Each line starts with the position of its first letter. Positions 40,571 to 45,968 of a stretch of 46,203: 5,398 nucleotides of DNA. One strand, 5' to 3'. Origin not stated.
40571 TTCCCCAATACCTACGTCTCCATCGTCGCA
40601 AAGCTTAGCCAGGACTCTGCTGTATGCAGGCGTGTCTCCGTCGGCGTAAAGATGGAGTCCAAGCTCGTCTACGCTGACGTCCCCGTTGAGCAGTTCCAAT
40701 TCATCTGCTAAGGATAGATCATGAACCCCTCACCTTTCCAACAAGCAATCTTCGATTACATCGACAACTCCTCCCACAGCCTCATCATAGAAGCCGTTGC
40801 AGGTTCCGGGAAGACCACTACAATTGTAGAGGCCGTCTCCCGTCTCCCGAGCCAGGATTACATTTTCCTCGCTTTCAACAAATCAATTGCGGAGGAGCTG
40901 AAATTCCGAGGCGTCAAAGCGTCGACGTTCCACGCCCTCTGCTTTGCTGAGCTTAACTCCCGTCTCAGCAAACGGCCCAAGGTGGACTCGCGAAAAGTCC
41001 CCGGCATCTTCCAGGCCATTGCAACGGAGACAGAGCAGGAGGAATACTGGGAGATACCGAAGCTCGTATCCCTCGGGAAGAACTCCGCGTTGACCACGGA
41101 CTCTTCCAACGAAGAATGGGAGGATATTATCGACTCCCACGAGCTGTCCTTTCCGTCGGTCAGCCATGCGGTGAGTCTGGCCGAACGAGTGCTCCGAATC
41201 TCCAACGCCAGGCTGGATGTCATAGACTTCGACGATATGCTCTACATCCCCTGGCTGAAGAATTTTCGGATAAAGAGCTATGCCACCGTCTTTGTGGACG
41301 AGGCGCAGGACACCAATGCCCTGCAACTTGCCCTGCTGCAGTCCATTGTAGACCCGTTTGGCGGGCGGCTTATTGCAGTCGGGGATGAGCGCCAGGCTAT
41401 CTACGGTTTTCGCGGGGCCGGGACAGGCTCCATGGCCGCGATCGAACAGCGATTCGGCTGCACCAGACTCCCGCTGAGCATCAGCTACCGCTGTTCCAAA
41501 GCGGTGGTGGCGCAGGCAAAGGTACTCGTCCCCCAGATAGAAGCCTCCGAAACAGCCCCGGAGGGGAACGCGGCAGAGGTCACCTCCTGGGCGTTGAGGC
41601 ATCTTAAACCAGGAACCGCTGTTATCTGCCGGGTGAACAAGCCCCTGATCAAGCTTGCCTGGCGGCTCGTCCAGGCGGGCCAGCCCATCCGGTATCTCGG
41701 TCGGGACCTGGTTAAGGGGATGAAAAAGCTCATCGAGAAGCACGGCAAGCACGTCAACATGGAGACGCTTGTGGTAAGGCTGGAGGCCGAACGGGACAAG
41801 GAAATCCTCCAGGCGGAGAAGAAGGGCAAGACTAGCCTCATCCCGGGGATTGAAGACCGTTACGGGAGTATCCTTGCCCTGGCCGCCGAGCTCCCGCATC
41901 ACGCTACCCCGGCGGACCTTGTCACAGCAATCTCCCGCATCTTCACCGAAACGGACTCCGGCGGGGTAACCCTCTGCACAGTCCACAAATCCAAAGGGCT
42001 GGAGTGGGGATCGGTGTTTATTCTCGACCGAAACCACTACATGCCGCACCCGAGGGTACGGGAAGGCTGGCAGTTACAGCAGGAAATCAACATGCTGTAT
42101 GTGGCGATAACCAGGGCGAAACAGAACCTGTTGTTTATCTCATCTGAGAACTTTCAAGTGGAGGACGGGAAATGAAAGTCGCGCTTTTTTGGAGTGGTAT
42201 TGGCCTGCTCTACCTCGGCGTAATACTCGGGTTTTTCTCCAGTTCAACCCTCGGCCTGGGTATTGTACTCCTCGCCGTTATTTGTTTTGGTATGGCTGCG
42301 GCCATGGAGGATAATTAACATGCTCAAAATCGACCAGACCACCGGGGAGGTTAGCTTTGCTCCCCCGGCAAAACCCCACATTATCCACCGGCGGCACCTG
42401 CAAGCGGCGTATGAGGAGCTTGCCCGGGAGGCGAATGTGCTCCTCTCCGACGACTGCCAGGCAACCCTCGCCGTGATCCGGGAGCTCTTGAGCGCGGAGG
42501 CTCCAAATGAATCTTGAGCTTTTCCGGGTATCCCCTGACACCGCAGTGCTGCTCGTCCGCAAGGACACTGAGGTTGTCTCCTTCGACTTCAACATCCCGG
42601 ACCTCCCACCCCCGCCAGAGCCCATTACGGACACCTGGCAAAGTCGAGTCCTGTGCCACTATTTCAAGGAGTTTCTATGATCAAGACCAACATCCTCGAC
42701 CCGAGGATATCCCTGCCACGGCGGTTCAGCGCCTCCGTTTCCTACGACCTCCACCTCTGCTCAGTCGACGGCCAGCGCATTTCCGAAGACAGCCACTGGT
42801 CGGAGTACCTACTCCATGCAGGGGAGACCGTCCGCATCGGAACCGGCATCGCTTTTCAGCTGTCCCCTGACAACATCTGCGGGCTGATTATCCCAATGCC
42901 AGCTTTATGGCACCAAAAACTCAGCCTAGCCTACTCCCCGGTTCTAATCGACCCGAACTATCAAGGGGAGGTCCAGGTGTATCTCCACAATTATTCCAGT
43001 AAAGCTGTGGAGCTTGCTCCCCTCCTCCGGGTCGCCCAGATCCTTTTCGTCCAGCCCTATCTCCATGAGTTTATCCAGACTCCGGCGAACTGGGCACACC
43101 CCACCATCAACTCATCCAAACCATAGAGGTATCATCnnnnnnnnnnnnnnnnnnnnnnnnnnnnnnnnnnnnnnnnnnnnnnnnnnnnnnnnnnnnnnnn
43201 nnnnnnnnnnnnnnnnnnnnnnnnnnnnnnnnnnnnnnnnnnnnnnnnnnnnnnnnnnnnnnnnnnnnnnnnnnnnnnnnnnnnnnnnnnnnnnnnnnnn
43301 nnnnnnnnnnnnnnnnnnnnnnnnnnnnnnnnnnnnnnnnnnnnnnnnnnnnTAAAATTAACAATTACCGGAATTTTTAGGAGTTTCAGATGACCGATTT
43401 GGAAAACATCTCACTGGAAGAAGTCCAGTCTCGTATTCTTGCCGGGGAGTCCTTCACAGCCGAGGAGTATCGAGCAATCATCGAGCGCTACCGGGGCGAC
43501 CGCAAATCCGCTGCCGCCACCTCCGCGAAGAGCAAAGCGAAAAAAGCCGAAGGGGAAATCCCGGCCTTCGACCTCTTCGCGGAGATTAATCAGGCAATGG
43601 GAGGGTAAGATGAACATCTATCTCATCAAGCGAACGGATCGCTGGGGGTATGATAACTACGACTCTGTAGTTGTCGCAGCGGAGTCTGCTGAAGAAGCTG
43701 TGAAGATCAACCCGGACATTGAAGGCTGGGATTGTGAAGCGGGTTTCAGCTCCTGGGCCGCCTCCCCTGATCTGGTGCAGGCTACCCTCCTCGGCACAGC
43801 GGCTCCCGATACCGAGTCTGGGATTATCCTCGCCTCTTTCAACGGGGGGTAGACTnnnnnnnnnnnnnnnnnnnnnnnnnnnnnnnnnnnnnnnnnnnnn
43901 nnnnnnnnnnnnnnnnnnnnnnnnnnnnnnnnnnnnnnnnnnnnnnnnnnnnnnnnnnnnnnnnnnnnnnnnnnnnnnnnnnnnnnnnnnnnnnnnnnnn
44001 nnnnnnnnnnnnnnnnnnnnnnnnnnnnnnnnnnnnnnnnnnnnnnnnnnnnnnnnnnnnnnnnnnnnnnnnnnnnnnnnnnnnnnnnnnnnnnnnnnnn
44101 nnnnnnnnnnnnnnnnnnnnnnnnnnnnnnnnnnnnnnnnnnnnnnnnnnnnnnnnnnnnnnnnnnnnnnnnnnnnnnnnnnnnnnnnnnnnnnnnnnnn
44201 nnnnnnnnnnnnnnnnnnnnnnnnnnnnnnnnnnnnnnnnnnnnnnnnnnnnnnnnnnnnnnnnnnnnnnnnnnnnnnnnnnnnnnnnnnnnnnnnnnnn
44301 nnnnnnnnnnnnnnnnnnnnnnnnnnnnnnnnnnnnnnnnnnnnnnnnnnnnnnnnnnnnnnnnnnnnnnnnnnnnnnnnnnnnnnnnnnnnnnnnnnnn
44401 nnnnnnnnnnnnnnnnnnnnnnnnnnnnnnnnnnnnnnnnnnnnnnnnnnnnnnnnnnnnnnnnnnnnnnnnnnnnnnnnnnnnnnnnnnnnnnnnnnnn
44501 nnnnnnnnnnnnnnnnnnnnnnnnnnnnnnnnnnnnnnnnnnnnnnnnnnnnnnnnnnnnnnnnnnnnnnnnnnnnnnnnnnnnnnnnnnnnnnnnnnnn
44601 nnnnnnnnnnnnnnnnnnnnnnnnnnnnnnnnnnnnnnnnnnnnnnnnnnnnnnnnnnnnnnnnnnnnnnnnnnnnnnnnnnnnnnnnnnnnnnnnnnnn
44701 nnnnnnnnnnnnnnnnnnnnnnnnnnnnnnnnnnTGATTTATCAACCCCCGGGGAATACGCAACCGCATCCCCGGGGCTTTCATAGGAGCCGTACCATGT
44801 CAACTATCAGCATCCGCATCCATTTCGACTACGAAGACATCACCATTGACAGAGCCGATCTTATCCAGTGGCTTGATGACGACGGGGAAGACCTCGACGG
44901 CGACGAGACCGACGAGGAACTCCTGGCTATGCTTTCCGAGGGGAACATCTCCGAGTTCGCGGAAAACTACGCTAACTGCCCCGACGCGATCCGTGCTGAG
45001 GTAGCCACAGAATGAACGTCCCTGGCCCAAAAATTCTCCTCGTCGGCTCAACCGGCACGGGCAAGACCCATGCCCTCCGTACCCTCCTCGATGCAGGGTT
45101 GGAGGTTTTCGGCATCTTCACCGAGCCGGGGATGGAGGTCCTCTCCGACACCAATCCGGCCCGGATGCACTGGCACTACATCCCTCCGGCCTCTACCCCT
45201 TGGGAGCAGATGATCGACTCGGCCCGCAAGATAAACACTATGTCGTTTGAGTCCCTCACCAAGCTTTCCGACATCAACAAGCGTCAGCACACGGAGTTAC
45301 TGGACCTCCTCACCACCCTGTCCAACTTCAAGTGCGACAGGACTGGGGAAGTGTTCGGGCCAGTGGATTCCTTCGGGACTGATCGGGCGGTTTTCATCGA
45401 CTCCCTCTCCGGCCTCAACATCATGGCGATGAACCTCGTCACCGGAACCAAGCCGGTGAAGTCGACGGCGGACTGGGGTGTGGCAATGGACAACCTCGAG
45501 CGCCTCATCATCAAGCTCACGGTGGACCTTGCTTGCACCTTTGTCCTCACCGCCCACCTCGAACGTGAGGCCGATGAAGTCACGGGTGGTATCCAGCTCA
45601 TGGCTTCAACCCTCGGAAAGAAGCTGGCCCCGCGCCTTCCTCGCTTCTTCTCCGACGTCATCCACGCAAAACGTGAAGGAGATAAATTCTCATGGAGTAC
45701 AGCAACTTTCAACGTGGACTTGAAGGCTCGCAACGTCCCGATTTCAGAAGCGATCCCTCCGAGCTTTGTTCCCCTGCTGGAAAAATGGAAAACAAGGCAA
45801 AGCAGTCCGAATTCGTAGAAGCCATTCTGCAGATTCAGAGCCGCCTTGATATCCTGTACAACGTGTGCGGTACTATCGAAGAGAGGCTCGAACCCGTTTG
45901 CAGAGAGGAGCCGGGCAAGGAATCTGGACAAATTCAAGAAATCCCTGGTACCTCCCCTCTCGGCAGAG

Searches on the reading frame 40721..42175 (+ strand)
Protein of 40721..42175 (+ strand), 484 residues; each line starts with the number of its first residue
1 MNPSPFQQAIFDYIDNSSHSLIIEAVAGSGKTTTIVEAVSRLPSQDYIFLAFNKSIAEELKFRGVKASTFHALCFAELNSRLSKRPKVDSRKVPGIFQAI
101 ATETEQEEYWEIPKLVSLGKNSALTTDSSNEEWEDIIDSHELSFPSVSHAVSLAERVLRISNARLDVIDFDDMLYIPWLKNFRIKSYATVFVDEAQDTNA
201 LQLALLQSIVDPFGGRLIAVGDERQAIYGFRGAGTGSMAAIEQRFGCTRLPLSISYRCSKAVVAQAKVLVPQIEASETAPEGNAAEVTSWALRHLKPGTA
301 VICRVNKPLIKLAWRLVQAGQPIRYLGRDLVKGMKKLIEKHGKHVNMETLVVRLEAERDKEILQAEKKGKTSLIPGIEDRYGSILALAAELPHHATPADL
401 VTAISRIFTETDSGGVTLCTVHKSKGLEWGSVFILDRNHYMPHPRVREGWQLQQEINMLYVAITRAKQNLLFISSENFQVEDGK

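Call 6: search_protein_families(library=pfam, proteins=[window:40721-42175:+], max_evalue=0.01)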
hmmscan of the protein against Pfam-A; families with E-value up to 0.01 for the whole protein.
window:40721-42175:+ (484 aa): 8 families
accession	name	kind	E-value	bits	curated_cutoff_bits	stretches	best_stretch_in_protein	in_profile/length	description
PF00580.27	UvrD-helicase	-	2e-22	80.6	23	1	16-245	11-270/271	UvrD/REP helicase N-terminal domain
PF13361.12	UvrD_C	-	3.9e-15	56.6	25.6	1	414-476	285-349/350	UvrD-like helicase C-terminal domain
PF13245.12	AAA_19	-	1.8e-14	54.5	25.1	1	18-231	11-134/134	AAA domain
PF13538.12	UvrD_C_2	-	1.1e-09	38.5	27.4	1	417-471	3-50/52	UvrD-like helicase C-terminal domain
PF13604.12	AAA_30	-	2.9e-09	37.4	27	1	5-74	4-77/191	AAA domain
PF01443.25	Viral_helicase1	-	7.4e-08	32.9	21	0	22-42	2-23/228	Viral superfamily 1 RNA helicase core domain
PF13401.12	AAA_22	-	0.00026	21.7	27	0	20-53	7-33/130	AAA domain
PF04851.21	ResIII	-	0.00046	20.6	22.5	1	10-61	15-70/164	Type III restriction enzyme, res subunit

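Call 7: search_protein_families(library=phrogs, proteins=[window:40721-42175:+], max_evalue=0.01)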
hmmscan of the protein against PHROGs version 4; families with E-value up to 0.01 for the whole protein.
window:40721-42175:+ (484 aa): 4 families
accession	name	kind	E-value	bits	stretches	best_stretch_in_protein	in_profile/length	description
phrog_1967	-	DNA, RNA and nucleotide metabolism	2.9e-100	338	1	1-476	151-670/776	DNA helicase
phrog_325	-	DNA, RNA and nucleotide metabolism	7e-12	45.4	1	419-474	821-868/986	Dda-like helicase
phrog_4412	-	DNA, RNA and nucleotide metabolism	7.3e-06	25.6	0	419-474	668-713/743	exonuclease V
phrog_170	-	other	0.0027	18.2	0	5-39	78-112/323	PhoH-like phosphate starvation-inducible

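Call 26: find_related_loci(query=window:40721-42175:+, collection=viral_contigs, flank=10000)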
Query window:40721-42175:+ (484 aa) in viral_contigs; peptide patterns used: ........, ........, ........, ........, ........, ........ (x = any residue, [..] = any of these).
39 stretches matched a pattern; 35 encode a relative of the query (tblastn E <= 1e-3); 35 distinct loci.
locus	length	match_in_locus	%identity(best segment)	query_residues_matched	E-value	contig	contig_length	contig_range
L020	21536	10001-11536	40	1-483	2e-99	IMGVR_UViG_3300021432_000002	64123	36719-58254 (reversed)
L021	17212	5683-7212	36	3-474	4e-90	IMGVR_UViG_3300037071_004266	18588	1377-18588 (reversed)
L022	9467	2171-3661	38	4-474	4e-90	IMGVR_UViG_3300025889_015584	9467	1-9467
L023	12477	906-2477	37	2-473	1e-89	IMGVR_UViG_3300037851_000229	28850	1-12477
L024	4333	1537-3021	38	1-474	2e-89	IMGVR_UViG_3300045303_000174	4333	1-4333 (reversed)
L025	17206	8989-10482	37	3-474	3e-89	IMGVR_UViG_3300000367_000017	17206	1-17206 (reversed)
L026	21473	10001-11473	39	1-471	5e-88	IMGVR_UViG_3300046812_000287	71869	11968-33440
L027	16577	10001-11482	38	7-475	5e-87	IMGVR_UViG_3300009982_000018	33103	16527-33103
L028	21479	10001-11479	38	3-473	6e-87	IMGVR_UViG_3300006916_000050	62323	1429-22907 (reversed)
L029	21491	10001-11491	37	4-474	3e-86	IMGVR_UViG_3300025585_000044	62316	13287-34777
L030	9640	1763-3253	37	4-474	3e-86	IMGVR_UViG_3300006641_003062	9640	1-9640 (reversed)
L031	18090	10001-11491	37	4-474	3e-86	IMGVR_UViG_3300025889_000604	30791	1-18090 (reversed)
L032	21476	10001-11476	38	3-471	2e-85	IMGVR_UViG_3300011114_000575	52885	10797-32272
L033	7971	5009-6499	38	4-476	4e-81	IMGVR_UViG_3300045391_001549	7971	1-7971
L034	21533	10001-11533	35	1-482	1e-80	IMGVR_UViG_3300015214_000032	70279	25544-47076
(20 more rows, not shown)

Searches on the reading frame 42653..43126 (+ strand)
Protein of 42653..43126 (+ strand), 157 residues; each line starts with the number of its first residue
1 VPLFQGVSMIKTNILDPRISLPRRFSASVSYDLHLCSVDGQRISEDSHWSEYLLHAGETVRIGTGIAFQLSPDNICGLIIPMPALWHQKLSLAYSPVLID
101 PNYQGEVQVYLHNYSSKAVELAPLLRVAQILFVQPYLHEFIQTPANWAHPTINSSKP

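Call 8: search_protein_families(library=pfam, proteins=[window:42653-43126:+], max_evalue=0.01)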
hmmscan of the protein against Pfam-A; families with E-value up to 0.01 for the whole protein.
window:42653-43126:+ (157 aa): 2 families
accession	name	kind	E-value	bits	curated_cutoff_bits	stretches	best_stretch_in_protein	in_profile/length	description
PF00692.24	dUTPase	-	4.9e-10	39.7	22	1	51-139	23-108/129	dUTPase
PF22769.1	DCD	-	0.00073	20.1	27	1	71-133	89-151/153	dCTP deaminase-like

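Call 9: search_protein_families(library=phrogs, proteins=[window:42653-43126:+], max_evalue=0.01)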
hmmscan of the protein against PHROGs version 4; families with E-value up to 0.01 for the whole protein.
window:42653-43126:+ (157 aa): 1 family
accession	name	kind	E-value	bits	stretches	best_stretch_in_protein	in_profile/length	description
phrog_135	-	DNA, RNA and nucleotide metabolism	1.2e-10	42.5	1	42-134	176-263/463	dUTPase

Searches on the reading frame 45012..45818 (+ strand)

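Call 8: search_protein_families(library=pfam, proteins=[window:45012-45818:+], max_evalue=0.01)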
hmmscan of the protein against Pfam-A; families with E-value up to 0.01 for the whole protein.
window:45012-45818:+ (268 aa): 2 families
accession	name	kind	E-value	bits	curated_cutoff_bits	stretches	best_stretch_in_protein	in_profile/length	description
PF13479.12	AAA_24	-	3.4e-09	37.3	27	1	6-222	3-171/195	AAA domain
PF13401.12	AAA_22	-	0.0081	16.9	27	0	8-40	8-33/130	AAA domain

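Call 9: search_protein_families(library=phrogs, proteins=[window:45012-45818:+], max_evalue=0.01)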
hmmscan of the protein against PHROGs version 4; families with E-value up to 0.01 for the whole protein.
window:45012-45818:+ (268 aa): 1 family
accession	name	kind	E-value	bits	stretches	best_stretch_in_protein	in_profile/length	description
phrog_124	-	DNA, RNA and nucleotide metabolism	9.1e-17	62.5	1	5-225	43-213/382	Sak4-like ssDNA annealing protein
